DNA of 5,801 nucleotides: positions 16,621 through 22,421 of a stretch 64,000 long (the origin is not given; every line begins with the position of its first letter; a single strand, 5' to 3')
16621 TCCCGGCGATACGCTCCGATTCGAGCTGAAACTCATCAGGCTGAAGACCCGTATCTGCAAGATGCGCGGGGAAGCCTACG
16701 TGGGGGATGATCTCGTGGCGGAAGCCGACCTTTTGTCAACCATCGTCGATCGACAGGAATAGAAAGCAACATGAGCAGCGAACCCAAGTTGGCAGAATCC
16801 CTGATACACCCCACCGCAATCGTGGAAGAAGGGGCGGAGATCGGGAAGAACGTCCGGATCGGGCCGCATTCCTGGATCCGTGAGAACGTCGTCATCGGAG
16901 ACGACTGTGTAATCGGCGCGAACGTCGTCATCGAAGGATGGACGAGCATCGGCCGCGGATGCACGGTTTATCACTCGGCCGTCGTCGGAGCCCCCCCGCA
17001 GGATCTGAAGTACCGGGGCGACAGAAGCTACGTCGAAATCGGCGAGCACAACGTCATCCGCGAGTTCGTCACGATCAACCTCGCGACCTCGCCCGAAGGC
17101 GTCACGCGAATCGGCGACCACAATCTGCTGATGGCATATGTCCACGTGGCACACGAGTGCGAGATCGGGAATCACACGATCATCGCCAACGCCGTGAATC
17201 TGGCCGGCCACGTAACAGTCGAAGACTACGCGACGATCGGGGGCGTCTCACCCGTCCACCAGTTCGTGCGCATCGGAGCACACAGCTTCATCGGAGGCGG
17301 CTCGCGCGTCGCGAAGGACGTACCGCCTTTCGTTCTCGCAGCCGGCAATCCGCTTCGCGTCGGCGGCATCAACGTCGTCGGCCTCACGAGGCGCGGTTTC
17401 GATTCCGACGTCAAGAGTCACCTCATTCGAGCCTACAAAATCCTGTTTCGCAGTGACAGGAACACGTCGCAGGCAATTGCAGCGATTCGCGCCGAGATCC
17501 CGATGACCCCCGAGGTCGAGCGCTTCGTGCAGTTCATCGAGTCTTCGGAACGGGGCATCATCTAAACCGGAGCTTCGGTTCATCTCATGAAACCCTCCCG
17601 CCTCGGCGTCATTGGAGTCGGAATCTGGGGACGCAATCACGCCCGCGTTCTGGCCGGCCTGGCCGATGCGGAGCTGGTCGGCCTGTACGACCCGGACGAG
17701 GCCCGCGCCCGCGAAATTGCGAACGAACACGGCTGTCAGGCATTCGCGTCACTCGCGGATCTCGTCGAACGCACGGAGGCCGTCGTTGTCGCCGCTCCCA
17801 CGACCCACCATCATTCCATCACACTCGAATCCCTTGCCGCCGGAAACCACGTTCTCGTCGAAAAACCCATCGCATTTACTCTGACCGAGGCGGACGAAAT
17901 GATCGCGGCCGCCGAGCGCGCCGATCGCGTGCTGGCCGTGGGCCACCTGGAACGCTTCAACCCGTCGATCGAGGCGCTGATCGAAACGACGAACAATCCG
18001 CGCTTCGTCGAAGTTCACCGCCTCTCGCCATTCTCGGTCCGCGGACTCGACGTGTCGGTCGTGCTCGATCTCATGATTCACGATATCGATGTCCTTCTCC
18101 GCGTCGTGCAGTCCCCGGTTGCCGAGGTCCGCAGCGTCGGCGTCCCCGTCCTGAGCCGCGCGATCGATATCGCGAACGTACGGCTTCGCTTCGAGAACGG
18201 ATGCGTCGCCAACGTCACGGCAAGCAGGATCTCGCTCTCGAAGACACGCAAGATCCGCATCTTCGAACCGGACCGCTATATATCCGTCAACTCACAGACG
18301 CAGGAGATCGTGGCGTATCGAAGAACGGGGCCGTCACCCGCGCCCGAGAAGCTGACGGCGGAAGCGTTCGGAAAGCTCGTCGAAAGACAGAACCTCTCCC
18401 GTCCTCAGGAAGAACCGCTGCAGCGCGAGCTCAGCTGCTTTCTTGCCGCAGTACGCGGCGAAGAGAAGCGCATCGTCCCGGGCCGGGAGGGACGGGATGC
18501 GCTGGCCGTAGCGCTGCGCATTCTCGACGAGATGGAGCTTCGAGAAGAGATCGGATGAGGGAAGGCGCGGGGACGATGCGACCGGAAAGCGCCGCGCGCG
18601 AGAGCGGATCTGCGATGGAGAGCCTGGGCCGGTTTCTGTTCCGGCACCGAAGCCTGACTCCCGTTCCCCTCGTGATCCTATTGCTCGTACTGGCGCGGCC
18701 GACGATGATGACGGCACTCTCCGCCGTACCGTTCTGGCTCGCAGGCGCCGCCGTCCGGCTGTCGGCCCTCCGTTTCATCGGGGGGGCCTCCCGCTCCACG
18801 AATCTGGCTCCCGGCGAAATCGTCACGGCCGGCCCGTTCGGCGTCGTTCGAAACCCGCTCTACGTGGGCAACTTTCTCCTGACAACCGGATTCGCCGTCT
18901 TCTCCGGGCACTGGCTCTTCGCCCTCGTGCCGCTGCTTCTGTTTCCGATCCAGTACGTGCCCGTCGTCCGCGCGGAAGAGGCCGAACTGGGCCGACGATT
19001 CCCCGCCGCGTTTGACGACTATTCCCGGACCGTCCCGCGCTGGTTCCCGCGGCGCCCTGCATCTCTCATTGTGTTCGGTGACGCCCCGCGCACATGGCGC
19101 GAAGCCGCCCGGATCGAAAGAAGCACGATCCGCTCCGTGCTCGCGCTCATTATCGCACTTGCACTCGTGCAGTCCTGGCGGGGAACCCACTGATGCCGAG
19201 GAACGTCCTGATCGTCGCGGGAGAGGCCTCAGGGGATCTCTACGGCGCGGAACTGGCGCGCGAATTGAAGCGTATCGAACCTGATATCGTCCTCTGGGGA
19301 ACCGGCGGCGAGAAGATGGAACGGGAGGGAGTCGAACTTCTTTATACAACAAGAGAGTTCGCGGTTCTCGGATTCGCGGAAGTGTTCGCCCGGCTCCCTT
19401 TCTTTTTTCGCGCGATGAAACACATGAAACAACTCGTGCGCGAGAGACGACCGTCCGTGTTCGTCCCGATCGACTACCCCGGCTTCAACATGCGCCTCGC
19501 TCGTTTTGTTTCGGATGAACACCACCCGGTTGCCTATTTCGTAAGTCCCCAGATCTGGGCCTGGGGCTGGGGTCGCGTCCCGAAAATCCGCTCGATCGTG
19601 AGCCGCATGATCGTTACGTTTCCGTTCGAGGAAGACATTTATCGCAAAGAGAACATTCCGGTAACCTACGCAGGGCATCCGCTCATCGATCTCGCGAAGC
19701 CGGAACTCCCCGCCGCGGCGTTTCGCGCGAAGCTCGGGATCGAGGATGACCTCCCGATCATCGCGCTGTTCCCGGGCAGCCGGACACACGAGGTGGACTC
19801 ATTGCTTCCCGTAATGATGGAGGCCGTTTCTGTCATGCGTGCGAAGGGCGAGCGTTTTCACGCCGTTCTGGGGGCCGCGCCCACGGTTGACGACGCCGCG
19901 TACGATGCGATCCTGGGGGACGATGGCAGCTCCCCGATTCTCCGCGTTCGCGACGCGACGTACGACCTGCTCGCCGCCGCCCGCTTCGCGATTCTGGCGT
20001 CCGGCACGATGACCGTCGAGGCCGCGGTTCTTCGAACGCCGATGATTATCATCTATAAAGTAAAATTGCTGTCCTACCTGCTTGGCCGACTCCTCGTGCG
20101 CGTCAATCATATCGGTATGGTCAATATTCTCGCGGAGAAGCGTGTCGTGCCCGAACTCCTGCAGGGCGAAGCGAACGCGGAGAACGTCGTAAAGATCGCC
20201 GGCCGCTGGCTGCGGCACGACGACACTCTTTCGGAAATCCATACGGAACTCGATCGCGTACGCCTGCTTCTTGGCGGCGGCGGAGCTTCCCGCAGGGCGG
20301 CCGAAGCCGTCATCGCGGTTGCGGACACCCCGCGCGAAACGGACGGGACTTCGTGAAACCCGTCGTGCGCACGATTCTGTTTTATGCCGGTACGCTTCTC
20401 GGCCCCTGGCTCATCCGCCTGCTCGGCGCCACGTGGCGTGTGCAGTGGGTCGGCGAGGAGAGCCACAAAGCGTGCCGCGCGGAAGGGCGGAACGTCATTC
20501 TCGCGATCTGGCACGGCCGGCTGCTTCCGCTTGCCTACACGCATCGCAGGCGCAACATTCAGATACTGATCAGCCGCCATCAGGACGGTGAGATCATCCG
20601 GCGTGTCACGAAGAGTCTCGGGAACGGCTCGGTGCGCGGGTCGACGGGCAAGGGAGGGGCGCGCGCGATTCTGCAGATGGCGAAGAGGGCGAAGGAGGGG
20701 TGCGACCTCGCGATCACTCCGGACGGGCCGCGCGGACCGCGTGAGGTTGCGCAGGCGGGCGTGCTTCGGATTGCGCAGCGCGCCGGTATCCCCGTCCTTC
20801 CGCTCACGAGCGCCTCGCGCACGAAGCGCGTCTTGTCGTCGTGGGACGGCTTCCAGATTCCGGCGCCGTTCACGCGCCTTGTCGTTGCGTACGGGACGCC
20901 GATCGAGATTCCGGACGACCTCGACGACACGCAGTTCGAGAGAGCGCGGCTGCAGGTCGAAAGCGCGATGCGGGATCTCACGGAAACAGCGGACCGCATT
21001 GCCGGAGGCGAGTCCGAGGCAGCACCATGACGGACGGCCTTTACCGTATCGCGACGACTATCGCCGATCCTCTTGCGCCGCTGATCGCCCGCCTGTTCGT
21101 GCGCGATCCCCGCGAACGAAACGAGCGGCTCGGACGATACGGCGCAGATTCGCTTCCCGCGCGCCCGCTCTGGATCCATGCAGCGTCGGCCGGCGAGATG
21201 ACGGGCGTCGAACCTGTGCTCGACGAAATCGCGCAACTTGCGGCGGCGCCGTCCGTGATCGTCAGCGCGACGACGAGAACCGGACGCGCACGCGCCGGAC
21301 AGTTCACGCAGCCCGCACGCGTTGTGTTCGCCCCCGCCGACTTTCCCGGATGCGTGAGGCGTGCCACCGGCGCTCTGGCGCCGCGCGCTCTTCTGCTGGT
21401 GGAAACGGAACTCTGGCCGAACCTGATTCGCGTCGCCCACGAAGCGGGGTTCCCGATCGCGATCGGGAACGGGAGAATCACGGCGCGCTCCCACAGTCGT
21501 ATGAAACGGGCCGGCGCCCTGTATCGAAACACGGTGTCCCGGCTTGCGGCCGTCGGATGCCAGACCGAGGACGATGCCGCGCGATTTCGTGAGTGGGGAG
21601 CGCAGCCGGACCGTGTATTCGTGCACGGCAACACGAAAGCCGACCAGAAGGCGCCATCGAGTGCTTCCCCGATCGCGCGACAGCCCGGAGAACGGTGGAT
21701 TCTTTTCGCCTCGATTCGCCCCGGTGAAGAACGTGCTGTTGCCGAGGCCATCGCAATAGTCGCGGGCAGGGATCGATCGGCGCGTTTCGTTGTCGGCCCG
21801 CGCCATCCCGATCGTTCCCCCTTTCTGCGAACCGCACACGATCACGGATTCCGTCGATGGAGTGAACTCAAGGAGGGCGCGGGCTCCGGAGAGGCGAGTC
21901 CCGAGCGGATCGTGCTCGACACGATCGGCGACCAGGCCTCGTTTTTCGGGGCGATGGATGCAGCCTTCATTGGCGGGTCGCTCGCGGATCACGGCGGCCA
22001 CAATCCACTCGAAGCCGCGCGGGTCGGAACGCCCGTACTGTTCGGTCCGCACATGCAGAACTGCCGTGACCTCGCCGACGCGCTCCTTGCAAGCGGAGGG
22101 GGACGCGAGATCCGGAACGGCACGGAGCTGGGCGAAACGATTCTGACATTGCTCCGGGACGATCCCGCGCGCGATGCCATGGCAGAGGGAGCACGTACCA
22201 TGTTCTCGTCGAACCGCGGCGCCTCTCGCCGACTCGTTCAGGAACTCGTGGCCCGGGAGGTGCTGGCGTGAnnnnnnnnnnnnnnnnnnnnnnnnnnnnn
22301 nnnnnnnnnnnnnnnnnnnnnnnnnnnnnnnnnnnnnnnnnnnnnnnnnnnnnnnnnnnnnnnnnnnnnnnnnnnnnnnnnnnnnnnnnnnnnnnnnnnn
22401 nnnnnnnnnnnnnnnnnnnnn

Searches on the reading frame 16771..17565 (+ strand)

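Call 63: search_protein_families(library=pfam, proteins=[window:16771-17565:+], max_evalue=0.00001)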
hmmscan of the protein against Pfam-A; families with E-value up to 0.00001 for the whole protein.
window:16771-17565:+ (264 aa): 4 families
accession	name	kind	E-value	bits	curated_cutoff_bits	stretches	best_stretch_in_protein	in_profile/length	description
PF00132.30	Hexapep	-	1.2e-30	104.3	27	2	39-73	1-35/36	Bacterial transferase hexapeptide (six repeats)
PF13720.11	Acetyltransf_11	-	6.1e-29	100.7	24.5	1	183-264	1-82/82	Udp N-acetylglucosamine O-acyltransferase; Domain 2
PF25084.1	LbH_EIF2B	-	7.5e-10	39.2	54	1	14-70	14-74/105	EIF2B subunit epsilon LbH domain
PF14602.12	Hexapep_2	-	6.9e-07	29.3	27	0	24-54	4-32/34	Hexapeptide repeat of succinyl-transferase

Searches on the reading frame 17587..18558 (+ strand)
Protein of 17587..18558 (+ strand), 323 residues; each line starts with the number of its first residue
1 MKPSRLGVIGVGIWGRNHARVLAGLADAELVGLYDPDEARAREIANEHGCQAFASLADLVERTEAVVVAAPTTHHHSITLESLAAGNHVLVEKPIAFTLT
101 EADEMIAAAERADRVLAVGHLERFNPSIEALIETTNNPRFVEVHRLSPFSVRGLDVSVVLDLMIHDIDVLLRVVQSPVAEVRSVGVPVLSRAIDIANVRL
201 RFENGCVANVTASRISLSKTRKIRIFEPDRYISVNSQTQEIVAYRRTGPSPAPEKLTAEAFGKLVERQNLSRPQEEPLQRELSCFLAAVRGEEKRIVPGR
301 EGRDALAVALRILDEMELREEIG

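Call 63: search_protein_families(library=pfam, proteins=[window:17587-18558:+], max_evalue=0.00001)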
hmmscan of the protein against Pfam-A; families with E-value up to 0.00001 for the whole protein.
window:17587-18558:+ (323 aa): 2 families
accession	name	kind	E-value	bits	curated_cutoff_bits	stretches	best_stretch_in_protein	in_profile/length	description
PF01408.29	GFO_IDH_MocA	-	1.1e-29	104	24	1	5-120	2-120/120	Oxidoreductase family, NAD-binding Rossmann fold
PF22725.1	GFO_IDH_MocA_C3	-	1.8e-08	34.8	27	1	157-225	44-116/124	GFO/IDH/MocA C-terminal domain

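Call 75: search_protein_families(library=ncbifam, proteins=[window:17587-18558:+], max_evalue=0.00001)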
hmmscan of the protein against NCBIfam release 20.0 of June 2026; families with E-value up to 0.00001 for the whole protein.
window:17587-18558:+ (323 aa): 8 families
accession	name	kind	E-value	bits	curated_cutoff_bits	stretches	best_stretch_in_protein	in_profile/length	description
NF040723.1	UDP-GlcNAcDh_Arch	equivalog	1.6e-59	201.9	450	1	5-242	2-245/302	UDP-N-acetylglucosamine 3-dehydrogenase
TIGR04380.1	myo_inos_iolG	equivalog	7.9e-31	107.1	355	1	5-243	3-261/330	inositol 2-dehydrogenase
NF052679.1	InsChiInosDhIolG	equivalog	2.1e-15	56.6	540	1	5-182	4-193/343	bifunctional inositol 2-dehydrogenase/D-chiro-inositol 1-dehydrogenase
NF008607.0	PRK11579.1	subfamily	9.7e-12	44.5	330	1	5-131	6-133/346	oxidoreductase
NF058561.1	BT_2158_fam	equivalog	5.1e-10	38.5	750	1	5-152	35-186/487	glycoside 3-dehydrogenase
NF052479.1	LevoglcsnDh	equivalog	8.4e-10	37.9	650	1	5-129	5-140/386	levoglucosan dehydrogenase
NF041392.1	XylDh_Gfo6_Halo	equivalog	3.9e-08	32.5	350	1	5-130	18-150/350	D-xylose 1-dehydrogenase Gfo6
NF009830.0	PRK13304.1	equivalog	1.4e-06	27.9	267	1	5-92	3-91/265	aspartate dehydrogenase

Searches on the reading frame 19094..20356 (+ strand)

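Call 63: search_protein_families(library=pfam, proteins=[window:19094-20356:+], max_evalue=0.00001)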
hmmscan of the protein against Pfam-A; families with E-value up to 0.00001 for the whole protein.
window:19094-20356:+ (420 aa): 1 family
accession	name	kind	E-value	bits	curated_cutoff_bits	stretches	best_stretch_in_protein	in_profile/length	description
PF02684.21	LpxB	-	1.9e-88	297.3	22.6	1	38-367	1-333/374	Lipid-A-disaccharide synthetase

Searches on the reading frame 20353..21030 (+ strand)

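Call 63: search_protein_families(library=pfam, proteins=[window:20353-21030:+], max_evalue=0.00001)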
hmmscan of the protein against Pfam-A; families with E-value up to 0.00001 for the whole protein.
window:20353-21030:+ (225 aa): 1 family
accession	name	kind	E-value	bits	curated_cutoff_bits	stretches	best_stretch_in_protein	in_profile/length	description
PF04028.18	DUF374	-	3.6e-27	94.2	26.8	1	62-130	1-69/69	Domain of unknown function (DUF374)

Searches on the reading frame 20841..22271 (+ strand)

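Call 75: search_protein_families(library=ncbifam, proteins=[window:20841-22271:+], max_evalue=0.00001)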
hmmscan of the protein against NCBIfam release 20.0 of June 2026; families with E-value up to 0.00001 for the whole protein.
window:20841-22271:+ (476 aa): 5 families
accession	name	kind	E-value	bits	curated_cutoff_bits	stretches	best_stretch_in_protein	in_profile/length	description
NF004388.0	PRK05749.1-4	equivalog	8.2e-72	242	438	1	64-470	3-418/425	lipid IV(A) 3-deoxy-D-manno-octulosonic acid transferase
NF004386.0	PRK05749.1-2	equivalog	4.6e-69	233.2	524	1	67-469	5-423/433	lipid IV(A) 3-deoxy-D-manno-octulosonic acid transferase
NF004385.0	PRK05749.1-1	equivalog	1.4e-52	178.8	590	1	68-469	6-416/425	lipid IV(A) 3-deoxy-D-manno-octulosonic acid transferase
NF004387.0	PRK05749.1-3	equivalog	1.7e-52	178.7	617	1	67-469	12-419/440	lipid IV(A) 3-deoxy-D-manno-octulosonic acid transferase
NF004389.0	PRK05749.1-5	equivalog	1.9e-52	178.5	363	1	84-436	37-374/402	lipid IV(A) 3-deoxy-D-manno-octulosonic acid transferase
